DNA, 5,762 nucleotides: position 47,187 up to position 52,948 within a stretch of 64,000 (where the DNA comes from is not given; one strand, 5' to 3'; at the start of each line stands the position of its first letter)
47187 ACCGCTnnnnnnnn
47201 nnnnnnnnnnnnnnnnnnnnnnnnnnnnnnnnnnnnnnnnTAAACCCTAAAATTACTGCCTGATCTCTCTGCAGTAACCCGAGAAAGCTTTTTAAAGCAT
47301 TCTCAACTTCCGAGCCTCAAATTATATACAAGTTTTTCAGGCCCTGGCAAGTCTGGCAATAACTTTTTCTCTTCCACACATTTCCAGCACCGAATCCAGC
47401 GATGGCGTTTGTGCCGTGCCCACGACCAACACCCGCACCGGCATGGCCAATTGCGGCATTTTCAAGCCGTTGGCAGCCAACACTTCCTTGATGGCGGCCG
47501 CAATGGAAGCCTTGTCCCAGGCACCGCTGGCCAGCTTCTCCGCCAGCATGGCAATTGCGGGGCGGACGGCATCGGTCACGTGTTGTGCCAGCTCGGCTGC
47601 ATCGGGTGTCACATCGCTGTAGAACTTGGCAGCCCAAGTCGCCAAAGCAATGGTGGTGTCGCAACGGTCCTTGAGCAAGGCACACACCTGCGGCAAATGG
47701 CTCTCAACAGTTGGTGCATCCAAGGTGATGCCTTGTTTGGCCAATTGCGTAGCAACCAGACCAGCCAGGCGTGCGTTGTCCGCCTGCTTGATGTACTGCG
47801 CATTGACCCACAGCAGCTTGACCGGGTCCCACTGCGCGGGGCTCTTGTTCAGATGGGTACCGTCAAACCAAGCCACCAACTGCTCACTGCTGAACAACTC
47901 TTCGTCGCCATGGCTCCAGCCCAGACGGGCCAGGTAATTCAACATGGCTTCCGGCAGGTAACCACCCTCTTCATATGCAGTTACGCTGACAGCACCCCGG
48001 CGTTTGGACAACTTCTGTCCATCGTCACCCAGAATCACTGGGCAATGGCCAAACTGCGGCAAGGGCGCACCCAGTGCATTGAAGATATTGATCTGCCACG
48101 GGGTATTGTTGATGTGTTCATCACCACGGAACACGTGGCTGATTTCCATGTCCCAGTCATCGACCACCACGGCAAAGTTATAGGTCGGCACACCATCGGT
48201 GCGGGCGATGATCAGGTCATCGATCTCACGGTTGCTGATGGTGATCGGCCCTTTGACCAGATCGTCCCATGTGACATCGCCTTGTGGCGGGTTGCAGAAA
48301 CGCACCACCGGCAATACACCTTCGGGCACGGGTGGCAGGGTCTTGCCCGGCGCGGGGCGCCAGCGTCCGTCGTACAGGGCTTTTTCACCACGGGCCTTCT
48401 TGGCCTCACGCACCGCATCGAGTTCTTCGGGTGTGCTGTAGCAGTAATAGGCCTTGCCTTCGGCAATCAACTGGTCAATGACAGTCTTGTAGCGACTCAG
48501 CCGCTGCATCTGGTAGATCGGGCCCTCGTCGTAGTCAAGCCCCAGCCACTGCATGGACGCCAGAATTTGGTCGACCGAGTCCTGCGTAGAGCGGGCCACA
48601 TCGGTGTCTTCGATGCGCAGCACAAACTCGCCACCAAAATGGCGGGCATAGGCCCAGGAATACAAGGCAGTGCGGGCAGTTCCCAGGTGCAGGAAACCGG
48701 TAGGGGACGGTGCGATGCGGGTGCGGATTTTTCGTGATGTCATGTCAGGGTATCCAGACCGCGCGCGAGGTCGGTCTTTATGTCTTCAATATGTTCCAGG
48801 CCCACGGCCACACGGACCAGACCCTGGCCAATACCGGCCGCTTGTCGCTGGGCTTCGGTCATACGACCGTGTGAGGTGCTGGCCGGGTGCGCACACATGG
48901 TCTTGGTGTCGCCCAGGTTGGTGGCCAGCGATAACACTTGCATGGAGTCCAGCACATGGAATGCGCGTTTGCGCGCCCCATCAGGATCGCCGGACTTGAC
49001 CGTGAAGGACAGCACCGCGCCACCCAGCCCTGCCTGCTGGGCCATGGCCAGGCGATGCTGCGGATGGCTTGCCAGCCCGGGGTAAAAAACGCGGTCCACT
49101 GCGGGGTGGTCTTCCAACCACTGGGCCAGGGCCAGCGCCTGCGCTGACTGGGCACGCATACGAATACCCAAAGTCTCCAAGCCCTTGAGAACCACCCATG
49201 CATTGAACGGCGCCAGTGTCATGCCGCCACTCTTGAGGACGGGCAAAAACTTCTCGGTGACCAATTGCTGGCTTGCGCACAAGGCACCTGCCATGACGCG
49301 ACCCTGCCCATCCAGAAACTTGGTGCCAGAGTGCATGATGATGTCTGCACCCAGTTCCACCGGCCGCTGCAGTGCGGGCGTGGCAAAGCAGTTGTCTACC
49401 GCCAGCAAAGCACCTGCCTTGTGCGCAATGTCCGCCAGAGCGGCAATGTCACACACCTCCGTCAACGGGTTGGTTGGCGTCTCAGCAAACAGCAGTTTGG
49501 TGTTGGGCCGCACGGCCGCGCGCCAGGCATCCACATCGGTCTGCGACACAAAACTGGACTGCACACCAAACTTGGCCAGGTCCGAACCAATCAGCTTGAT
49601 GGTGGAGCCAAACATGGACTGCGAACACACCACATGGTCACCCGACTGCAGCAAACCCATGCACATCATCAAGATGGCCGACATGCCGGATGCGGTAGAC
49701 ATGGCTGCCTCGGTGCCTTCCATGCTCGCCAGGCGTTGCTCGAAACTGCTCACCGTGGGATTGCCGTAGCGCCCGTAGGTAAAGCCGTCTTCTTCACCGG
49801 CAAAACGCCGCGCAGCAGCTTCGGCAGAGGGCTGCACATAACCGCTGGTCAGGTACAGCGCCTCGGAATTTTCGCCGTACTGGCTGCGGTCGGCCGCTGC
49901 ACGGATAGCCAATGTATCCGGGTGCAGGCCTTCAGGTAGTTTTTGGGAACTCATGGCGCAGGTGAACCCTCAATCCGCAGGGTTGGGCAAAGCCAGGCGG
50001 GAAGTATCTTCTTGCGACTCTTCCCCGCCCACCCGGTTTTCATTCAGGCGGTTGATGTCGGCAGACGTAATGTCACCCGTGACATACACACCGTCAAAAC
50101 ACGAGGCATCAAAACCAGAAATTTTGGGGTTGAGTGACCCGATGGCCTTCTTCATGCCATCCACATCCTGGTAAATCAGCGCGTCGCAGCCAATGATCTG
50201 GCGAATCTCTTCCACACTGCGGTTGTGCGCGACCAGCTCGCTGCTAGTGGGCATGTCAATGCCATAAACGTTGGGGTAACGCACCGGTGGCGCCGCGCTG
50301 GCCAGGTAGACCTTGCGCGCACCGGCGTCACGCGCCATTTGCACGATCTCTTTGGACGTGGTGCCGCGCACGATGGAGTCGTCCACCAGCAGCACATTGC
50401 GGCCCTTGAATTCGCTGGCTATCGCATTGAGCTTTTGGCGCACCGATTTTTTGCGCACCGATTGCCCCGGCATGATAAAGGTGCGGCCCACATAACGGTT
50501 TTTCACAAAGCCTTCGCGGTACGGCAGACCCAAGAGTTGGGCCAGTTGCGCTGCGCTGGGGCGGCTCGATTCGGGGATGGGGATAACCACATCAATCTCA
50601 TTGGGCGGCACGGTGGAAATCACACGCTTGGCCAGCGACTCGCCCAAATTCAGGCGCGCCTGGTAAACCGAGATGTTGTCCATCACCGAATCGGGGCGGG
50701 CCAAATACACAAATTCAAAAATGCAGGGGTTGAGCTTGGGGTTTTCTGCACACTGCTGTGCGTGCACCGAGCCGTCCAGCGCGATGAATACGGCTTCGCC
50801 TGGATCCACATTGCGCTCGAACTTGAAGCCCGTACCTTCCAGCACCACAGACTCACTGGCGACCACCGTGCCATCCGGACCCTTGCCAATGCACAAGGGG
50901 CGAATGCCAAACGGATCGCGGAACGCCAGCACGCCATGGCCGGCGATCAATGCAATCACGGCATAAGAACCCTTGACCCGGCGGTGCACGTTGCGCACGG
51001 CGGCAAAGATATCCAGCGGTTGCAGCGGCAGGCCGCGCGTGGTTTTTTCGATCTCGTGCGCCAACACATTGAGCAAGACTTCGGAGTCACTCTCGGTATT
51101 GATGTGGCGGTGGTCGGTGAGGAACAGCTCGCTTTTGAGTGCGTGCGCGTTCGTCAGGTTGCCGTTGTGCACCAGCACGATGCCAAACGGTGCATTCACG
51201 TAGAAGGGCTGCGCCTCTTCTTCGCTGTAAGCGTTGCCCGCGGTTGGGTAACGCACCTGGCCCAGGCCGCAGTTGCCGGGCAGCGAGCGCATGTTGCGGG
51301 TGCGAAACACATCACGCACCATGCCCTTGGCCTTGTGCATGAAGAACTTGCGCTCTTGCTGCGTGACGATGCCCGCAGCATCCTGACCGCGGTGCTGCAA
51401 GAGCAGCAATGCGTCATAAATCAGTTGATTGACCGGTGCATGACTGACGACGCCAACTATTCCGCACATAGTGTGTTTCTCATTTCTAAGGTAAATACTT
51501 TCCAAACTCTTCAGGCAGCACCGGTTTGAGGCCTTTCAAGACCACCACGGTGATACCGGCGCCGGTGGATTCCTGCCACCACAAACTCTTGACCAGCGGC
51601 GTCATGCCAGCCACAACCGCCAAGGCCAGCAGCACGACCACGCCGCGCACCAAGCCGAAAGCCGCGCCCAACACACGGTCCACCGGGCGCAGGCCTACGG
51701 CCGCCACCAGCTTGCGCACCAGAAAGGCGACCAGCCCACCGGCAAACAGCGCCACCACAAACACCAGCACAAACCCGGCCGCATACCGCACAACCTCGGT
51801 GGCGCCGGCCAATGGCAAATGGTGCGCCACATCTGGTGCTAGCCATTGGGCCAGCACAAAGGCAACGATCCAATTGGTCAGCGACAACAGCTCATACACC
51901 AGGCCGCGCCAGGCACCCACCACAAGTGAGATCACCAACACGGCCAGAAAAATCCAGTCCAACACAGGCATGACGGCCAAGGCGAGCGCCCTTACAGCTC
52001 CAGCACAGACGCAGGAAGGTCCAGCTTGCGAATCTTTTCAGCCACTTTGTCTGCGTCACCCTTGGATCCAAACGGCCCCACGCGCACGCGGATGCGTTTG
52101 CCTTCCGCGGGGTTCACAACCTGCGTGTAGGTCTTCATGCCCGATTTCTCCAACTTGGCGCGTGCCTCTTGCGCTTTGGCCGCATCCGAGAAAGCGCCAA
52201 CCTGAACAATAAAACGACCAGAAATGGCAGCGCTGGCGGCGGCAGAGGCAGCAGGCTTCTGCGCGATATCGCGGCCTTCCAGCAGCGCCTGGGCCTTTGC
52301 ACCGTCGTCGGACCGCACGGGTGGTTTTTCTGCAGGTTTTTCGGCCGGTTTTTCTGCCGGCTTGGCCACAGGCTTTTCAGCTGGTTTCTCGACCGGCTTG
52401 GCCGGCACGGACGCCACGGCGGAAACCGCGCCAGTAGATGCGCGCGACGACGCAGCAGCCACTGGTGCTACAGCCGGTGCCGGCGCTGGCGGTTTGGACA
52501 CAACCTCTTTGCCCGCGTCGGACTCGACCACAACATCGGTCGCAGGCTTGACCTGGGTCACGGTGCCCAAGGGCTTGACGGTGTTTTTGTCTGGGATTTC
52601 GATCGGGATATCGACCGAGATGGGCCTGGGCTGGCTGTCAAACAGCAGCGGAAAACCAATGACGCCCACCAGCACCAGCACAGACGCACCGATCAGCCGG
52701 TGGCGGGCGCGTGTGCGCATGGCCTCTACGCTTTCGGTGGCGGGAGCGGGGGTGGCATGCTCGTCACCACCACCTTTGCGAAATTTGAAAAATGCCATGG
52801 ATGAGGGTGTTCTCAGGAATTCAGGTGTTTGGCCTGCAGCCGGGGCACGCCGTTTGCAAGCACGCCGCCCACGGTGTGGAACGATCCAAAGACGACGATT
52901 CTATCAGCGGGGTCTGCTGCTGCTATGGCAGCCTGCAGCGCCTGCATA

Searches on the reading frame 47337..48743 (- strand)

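Call 47: search_protein_families(library=pfam, proteins=[window:47337-48743:-], max_evalue=0.00001)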
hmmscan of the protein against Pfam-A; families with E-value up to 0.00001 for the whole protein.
window:47337-48743:- (468 aa): 2 families
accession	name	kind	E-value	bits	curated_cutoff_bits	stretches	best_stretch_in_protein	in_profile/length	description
PF00749.27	tRNA-synt_1c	-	2.3e-96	322.8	23.4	1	5-312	1-314/314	tRNA synthetases class I (E and Q), catalytic domain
PF19269.4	Anticodon_2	-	5.2e-26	92.2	23.6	1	346-468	12-140/141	Anticodon binding domain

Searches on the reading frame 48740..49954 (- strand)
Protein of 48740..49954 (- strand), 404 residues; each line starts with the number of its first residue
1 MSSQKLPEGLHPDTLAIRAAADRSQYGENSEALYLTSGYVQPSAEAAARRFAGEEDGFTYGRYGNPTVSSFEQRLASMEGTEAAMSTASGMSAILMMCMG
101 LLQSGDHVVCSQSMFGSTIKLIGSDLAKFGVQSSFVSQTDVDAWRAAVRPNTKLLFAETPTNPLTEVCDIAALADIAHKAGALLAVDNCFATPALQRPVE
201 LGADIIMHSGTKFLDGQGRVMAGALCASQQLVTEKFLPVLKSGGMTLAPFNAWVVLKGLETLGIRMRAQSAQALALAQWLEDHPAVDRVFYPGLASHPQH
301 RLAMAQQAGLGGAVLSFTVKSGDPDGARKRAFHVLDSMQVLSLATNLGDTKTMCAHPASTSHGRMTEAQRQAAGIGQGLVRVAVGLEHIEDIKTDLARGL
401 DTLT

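Call 47: search_protein_families(library=pfam, proteins=[window:48740-49954:-], max_evalue=0.00001)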
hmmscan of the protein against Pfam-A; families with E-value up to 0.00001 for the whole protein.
window:48740-49954:- (404 aa): 4 families
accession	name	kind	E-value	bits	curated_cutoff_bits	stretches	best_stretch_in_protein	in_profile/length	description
PF01053.26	Cys_Met_Meta_PP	-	4e-130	434.2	27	1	13-400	1-380/381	Cys/Met metabolism PLP-dependent enzyme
PF00155.27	Aminotran_1_2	-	3e-10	40.3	19.7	1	46-196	25-194/361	Aminotransferase class I and II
PF00266.25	Aminotran_5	-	1.2e-08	34.8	21.5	1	87-246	70-231/371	Aminotransferase class-V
PF01041.23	DegT_DnrJ_EryC1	-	2.2e-07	30.9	19.8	1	66-194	24-152/360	DegT/DnrJ/EryC1/StrS aminotransferase family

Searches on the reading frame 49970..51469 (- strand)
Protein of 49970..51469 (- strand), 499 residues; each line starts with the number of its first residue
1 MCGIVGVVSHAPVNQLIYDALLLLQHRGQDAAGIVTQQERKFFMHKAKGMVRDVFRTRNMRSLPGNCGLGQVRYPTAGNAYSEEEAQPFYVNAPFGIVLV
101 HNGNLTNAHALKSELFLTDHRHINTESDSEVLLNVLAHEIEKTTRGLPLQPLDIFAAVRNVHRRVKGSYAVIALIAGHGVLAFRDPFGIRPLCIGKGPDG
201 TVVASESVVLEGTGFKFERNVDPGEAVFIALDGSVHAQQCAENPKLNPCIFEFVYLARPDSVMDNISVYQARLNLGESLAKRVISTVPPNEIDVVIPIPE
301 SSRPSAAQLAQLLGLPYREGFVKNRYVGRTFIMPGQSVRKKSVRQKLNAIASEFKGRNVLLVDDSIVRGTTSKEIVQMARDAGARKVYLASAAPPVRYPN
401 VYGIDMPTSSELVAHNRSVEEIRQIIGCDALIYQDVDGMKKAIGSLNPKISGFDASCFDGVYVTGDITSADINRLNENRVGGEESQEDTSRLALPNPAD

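Call 47: search_protein_families(library=pfam, proteins=[window:49970-51469:-], max_evalue=0.00001)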
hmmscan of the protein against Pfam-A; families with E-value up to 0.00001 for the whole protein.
window:49970-51469:- (499 aa): 3 families
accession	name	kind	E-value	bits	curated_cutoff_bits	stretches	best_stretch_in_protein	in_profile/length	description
PF13522.11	GATase_6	-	1.1e-15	58.2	27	1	64-206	9-130/130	Glutamine amidotransferase domain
PF13537.11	GATase_7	-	8.8e-15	55.2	25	1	82-210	9-121/123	Glutamine amidotransferase domain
PF00156.33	Pribosyltran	-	1.5e-09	37.8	26.3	1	269-391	8-122/158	Phosphoribosyl transferase domain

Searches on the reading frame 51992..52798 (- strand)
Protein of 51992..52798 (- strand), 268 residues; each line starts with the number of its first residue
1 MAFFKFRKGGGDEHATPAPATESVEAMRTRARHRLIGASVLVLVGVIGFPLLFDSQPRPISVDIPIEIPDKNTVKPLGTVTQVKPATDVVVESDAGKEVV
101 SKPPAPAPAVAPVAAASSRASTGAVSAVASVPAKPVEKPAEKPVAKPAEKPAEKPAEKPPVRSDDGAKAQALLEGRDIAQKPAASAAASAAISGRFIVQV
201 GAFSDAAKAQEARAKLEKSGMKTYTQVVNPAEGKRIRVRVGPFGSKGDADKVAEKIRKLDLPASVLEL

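Call 83: search_protein_families(library=pfam, proteins=[window:51992-52798:-], max_evalue=0.00001)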
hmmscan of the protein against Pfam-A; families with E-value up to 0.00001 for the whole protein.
window:51992-52798:- (268 aa): 1 family
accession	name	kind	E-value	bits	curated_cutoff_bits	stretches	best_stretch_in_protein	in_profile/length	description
PF05036.18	SPOR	-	1.4e-17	64.2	21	1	193-263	2-72/76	SPOR domain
